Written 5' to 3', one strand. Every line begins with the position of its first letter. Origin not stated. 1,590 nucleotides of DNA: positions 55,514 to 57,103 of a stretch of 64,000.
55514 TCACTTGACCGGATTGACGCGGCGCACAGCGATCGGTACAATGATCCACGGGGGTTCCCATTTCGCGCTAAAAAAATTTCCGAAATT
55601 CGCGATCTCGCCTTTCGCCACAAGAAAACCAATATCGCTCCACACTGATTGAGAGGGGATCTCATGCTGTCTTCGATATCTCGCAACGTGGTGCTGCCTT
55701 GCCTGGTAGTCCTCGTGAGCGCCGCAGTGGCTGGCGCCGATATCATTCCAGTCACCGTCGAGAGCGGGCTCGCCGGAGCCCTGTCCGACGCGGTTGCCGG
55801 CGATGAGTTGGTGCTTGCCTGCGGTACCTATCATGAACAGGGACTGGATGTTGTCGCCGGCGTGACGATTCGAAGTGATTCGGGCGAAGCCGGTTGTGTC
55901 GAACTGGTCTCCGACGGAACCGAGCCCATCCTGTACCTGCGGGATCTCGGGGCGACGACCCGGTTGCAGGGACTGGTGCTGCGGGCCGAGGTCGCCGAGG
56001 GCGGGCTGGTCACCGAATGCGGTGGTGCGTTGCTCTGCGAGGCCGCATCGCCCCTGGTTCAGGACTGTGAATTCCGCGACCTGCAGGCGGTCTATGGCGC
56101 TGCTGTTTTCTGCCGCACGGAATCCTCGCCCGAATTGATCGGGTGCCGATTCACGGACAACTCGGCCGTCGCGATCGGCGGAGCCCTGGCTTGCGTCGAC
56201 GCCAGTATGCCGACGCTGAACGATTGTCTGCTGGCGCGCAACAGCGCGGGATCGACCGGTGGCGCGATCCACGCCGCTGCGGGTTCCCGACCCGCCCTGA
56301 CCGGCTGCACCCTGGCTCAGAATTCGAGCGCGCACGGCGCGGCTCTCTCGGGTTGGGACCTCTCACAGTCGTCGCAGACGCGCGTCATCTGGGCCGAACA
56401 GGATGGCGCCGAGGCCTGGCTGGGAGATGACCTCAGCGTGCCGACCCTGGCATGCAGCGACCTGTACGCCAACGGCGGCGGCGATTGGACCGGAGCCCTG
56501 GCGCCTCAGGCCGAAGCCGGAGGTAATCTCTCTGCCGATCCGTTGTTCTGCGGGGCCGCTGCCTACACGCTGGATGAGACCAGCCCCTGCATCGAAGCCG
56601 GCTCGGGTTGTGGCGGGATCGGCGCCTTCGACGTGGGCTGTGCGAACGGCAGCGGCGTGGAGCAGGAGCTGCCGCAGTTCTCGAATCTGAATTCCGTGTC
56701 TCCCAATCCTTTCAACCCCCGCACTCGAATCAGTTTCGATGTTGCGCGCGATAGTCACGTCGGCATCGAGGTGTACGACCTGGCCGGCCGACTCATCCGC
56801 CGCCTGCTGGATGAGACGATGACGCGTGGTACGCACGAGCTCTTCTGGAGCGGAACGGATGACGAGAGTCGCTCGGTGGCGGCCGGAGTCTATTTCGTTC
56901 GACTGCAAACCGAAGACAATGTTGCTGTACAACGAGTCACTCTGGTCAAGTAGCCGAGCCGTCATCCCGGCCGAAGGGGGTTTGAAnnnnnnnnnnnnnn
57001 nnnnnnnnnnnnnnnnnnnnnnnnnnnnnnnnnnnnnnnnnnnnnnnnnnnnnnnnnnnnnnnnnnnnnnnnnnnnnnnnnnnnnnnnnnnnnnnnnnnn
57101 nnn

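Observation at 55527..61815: Four-gene cluster behind a consensus-like promoter: beta-helix T9SS cargo, 694-aa unknown, sorting-domain-only mini-protein, 743-aa unknown.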

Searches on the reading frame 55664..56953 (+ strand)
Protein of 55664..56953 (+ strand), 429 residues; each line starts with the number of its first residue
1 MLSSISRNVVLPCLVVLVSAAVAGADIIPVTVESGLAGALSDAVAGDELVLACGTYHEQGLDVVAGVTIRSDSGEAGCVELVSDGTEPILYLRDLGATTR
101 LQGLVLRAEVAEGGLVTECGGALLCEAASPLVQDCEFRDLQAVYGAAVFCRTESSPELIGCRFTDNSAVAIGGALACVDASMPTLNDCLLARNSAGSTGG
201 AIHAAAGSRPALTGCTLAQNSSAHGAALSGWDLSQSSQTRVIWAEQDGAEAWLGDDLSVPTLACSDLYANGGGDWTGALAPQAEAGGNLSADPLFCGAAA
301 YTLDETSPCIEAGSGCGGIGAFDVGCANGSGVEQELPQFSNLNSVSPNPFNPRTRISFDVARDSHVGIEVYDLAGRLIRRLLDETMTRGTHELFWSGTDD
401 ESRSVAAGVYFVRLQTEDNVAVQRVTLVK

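Call 5: search_protein_families(library=pfam, proteins=[window:55664-56953:+], max_evalue=0.1)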
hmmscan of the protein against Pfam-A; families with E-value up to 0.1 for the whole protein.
window:55664-56953:+ (429 aa): 4 families
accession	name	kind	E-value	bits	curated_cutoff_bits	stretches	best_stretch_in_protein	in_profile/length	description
PF13860.13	FlgD_ig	-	6e-06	26.6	27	1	354-417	10-76/79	FlgD Ig-like domain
PF18962.6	Por_Secre_tail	-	3.2e-05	24.6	27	1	346-425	2-73/75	Secretion system C-terminal sorting domain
PF13229.12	Beta_helix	-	0.00016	21.8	25.9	1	128-229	55-145/158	Right handed beta helix region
PF02415.23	Chlam_PMP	-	0.0091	16.6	20.6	0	188-204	2-18/19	Chlamydia polymorphic membrane protein (Chlamydia_PMP) repeat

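Call 6: search_protein_families(library=ncbifam, proteins=[window:55664-56953:+], max_evalue=0.1)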
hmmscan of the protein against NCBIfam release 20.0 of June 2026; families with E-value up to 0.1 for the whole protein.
window:55664-56953:+ (429 aa): 10 families
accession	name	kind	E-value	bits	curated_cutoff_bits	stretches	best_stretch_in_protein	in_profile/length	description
NF033707.1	T9SS_sortase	equivalog_domain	1.2e-07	29.8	420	1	344-417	1000-1078/1095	type IX secretion system sortase PorU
TIGR04183.1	Por_Secre_tail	domain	2.5e-07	30.6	23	1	345-425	1-69/72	T9SS type A sorting domain-containing protein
NF052323.1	T9SSA_dep_M6i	equivalog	1e-06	27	600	1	347-419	962-1029/1043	T9SS-dependent M6-like inactivated metalloprotease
NF005176.1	PRK06655.1-1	equivalog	2.5e-05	24.3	230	1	363-419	96-152/197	flagellar hook assembly protein FlgD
NF009276.0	PRK12633.1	equivalog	0.00027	20.7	383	1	354-421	118-186/234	flagellar basal body rod modification protein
NF038113.1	T9SSA_dep_M36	equivalog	0.00079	17.7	885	1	334-425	786-866/869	T9SS-dependent M36 family metallopeptidase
NF009452.0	PRK12812.1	equivalog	0.0019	17.5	258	1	363-418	151-208/289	flagellar basal body rod modification protein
TIGR01376.1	POMP_repeat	repeat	0.0023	17.7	15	0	191-205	8-22/28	polymorphic outer membrane protein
NF052228.1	T9SS_PorZ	equivalog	0.013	13.9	260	1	367-427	698-755/757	type IX secretion system anionic LPS delivery protein PorZ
NF053608.1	Lsa66_OmpA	equivalog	0.017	13.6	700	1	369-425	182-237/581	fibronectin-binding adhesin Lsa66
